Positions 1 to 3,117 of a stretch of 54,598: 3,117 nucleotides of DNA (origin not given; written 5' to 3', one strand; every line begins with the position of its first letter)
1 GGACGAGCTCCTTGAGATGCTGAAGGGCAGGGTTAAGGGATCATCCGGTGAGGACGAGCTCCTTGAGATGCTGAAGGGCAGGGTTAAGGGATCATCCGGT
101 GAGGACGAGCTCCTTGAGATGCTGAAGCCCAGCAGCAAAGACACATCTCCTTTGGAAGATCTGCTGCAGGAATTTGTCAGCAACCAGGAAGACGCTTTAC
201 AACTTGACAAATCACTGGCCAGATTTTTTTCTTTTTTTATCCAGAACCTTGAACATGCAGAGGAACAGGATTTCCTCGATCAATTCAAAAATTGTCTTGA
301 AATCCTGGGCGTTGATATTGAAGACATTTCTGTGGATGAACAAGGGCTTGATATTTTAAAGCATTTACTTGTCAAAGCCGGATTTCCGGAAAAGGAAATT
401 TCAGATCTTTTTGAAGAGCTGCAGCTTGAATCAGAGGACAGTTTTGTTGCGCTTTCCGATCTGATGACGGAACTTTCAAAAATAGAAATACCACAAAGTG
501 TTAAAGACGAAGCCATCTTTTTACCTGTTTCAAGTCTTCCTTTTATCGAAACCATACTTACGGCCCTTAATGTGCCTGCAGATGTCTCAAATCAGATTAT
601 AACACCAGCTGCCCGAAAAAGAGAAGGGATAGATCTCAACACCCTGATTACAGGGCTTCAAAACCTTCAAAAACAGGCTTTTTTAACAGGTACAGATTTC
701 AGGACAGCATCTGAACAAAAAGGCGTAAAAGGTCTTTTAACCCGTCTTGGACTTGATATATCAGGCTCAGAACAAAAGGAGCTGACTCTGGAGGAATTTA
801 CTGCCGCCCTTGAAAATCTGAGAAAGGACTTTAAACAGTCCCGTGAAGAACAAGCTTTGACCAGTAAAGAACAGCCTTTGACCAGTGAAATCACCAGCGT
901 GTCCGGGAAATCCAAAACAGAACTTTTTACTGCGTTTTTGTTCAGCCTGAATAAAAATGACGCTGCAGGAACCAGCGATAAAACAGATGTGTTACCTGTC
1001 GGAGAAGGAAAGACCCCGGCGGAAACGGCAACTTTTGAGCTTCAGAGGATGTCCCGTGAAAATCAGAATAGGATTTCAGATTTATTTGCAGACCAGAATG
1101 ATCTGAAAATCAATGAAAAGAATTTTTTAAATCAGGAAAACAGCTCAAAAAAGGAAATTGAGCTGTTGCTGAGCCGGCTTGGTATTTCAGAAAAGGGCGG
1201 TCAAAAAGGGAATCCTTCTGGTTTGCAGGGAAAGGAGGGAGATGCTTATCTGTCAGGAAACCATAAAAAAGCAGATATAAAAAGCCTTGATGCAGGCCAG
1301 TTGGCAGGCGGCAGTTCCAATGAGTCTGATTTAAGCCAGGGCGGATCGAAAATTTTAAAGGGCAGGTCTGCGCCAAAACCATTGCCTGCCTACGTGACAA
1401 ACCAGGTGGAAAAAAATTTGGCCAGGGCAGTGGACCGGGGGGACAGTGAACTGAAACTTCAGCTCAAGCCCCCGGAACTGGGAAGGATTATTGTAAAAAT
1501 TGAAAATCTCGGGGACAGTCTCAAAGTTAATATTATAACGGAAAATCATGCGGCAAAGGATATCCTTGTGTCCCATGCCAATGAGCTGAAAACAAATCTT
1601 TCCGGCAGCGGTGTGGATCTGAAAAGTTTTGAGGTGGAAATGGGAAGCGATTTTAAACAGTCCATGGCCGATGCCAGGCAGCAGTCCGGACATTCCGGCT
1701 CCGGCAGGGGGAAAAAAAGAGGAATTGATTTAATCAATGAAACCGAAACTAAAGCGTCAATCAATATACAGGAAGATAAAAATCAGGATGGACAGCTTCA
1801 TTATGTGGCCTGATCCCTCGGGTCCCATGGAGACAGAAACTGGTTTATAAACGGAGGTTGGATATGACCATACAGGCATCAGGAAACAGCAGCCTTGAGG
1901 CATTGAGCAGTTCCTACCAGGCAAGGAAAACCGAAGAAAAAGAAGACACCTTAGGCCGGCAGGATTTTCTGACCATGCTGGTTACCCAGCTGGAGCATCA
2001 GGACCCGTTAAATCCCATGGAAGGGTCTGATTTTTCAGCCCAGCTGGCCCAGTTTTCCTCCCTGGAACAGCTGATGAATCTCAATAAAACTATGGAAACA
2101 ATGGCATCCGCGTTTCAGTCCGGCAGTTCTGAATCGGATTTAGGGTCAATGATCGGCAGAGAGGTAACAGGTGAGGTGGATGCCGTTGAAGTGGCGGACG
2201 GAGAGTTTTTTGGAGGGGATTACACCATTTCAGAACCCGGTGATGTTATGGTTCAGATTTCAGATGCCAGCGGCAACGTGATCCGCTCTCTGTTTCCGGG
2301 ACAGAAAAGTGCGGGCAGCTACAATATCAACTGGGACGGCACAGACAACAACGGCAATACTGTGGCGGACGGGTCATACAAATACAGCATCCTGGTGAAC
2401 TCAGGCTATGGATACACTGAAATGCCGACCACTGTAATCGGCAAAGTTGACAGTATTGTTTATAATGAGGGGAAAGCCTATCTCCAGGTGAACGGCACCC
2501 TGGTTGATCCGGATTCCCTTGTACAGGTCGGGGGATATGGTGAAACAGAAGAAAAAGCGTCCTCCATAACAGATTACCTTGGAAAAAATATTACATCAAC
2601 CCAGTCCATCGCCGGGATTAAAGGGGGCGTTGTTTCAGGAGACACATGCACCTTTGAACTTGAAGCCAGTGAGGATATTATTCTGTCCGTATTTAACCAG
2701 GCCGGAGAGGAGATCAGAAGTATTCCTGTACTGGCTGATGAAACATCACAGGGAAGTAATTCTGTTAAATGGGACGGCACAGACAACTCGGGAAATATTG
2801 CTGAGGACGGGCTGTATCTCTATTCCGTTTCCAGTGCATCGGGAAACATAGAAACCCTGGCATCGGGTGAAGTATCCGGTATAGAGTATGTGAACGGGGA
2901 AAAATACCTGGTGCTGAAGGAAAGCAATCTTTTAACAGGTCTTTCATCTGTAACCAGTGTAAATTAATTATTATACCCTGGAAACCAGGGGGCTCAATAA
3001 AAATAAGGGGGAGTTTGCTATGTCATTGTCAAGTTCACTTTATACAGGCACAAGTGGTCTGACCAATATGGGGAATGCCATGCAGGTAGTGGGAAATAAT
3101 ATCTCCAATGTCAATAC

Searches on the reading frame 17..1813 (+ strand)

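Call 11: search_protein_families(library=pfam, proteins=[window:17-1813:+], max_evalue=0.0001)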
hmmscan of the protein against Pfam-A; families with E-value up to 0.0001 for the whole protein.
window:17-1813:+ (598 aa): 1 family
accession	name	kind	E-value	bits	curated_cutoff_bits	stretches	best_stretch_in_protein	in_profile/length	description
PF02120.21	Flg_hook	-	1.4e-17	63.7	29.8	1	469-548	5-84/85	Flagellar hook-length control protein FliK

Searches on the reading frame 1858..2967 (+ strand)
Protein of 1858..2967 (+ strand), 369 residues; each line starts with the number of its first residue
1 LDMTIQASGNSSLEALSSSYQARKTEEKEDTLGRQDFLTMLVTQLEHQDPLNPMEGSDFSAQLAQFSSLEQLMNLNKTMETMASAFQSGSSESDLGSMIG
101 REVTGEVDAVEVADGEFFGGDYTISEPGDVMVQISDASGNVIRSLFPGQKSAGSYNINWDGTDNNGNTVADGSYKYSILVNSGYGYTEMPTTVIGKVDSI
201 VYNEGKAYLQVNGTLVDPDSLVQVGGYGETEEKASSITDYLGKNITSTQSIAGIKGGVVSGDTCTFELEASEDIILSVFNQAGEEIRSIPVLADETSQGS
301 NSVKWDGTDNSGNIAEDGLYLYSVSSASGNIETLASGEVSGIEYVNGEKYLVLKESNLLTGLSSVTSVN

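Call 11: search_protein_families(library=pfam, proteins=[window:1858-2967:+], max_evalue=0.0001)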
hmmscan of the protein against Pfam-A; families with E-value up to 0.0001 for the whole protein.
window:1858-2967:+ (369 aa): 4 families
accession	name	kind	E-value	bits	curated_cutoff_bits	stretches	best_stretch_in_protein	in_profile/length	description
PF13860.13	FlgD_ig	-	1.4e-29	102.3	27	2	115-178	8-73/79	FlgD Ig-like domain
PF03963.19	FlgD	-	2.7e-22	79.2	27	1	11-80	5-74/75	Flagellar hook capping protein - N-terminal region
PF13585.12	CHU_C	-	7.1e-08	32.9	27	0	268-330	23-76/86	CHU_C Type IX secretion signal domain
PF13861.12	FLgD_tudor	-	7.1e-07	29.8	26.9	0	97-216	8-52/58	FlgD Tudor-like domain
